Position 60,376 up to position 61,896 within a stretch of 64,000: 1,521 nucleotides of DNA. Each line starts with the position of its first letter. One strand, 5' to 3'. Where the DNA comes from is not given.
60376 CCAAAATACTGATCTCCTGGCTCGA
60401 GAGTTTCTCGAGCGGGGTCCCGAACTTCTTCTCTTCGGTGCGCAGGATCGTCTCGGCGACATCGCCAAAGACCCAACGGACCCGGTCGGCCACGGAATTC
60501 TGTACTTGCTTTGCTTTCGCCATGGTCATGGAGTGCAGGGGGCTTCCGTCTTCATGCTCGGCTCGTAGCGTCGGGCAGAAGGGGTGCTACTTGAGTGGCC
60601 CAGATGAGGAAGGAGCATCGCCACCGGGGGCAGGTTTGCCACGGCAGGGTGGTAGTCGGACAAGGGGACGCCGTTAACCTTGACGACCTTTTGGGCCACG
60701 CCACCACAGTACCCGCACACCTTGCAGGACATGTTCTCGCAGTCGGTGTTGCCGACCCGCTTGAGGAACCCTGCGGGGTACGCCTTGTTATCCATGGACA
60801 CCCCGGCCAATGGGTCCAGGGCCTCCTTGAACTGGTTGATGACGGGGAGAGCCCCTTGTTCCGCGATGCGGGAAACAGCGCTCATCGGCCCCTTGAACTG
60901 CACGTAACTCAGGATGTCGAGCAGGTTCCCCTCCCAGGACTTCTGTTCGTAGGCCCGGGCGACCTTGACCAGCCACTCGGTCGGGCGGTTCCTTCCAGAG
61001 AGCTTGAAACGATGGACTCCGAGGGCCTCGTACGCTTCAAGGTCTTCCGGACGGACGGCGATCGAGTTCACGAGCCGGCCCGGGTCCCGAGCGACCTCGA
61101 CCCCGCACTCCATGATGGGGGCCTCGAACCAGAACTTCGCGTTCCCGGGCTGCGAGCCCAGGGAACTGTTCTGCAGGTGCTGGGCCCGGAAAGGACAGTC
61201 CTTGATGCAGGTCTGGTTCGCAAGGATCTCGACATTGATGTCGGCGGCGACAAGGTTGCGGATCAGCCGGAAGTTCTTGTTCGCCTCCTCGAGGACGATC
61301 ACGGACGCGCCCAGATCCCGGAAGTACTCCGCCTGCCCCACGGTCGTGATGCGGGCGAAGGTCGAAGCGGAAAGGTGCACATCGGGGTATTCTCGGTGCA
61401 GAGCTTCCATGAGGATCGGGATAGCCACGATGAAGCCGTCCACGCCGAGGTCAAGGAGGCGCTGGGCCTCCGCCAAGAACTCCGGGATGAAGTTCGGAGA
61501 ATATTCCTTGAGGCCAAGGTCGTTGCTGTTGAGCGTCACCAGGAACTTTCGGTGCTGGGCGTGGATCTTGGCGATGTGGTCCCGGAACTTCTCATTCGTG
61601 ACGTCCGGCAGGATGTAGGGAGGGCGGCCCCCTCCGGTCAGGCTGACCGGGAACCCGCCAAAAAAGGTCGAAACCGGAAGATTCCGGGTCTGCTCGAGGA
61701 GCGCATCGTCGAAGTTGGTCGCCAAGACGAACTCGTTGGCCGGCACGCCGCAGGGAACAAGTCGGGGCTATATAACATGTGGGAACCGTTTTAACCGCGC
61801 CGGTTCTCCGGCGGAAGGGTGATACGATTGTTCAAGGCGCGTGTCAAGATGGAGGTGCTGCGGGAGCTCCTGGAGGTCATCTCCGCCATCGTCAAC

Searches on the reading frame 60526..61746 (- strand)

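Call 98: search_protein_families(library=pfam, proteins=[window:60526-61746:-], max_evalue=0.0001)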
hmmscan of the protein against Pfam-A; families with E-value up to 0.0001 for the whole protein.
window:60526-61746:- (406 aa): 1 family
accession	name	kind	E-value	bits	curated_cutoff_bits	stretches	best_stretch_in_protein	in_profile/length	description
PF01136.24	Peptidase_U32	-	1.8e-13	50.8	22.4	1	93-152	7-66/233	Peptidase family U32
